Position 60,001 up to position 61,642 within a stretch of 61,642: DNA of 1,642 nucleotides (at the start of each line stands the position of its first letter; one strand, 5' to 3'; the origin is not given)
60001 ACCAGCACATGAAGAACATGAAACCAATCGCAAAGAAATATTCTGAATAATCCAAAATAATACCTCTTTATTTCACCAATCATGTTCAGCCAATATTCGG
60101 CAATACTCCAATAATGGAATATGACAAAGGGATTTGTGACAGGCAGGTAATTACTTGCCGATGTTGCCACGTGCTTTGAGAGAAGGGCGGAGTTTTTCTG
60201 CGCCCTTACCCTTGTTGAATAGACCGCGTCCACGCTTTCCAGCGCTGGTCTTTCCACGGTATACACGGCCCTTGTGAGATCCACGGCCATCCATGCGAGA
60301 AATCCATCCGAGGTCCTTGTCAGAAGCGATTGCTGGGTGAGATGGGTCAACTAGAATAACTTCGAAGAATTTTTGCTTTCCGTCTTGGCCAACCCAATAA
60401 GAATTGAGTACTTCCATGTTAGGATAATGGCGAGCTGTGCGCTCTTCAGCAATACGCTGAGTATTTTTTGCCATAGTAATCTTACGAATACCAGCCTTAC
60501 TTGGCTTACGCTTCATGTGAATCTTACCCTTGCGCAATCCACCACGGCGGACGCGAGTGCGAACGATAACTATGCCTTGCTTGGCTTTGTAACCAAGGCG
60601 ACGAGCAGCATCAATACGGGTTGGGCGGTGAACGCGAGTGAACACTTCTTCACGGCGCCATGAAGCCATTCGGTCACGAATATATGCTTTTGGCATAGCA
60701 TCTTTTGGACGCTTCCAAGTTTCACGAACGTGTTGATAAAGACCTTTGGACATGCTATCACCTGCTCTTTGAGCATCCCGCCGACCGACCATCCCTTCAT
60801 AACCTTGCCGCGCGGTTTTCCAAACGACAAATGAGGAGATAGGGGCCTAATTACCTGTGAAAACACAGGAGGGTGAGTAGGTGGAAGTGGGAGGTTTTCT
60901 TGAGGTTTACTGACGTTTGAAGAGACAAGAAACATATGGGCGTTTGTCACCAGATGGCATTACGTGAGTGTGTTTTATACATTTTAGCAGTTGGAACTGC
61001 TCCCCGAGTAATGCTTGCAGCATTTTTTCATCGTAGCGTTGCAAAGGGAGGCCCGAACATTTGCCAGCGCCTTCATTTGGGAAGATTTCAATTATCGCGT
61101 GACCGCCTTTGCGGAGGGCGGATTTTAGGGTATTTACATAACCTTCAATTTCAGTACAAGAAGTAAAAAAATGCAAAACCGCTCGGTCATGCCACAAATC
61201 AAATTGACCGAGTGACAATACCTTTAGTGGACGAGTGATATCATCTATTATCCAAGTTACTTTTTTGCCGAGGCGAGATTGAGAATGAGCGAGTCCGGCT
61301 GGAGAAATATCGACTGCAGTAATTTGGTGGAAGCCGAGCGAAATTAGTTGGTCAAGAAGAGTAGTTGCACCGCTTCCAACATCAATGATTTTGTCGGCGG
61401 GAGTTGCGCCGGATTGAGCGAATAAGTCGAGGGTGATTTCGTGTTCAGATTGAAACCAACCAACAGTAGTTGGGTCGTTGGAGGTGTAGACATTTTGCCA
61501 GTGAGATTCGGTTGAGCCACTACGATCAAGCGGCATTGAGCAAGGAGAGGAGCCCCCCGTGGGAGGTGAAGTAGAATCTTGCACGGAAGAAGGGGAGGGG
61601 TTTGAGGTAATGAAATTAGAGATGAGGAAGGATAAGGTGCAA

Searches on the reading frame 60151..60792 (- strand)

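Call 7: search_protein_families(library=pfam, proteins=[window:60151-60792:-], max_evalue=0.001)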
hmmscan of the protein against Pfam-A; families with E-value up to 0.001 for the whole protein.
window:60151-60792:- (213 aa): 1 family
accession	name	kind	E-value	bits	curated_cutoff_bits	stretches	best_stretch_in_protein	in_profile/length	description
PF00827.22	Ribosomal_L15e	-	1.1e-74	250.7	27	1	17-207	1-190/191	Ribosomal L15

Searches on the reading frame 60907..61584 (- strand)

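Call 7: search_protein_families(library=pfam, proteins=[window:60907-61584:-], max_evalue=0.001)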
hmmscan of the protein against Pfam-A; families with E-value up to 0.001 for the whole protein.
window:60907-61584:- (225 aa): 6 families
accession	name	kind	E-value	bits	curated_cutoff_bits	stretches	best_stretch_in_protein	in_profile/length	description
PF13649.12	Methyltransf_25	-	3.8e-09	37.6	27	1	66-161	1-97/97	Methyltransferase domain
PF08241.18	Methyltransf_11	-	1.5e-08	35.6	21.2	1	68-165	2-95/95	Methyltransferase domain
PF13847.12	Methyltransf_31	-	1.6e-08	34.8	27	1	62-166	3-110/145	Methyltransferase domain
PF08242.18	Methyltransf_12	-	4.8e-08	34.1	30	1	67-162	1-97/98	Methyltransferase domain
PF05401.17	NodS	-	8.8e-05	22.9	24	1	61-164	42-143/201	Nodulation protein S (NodS)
PF13489.12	Methyltransf_23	-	0.00029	21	27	1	63-170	23-121/164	Methyltransferase domain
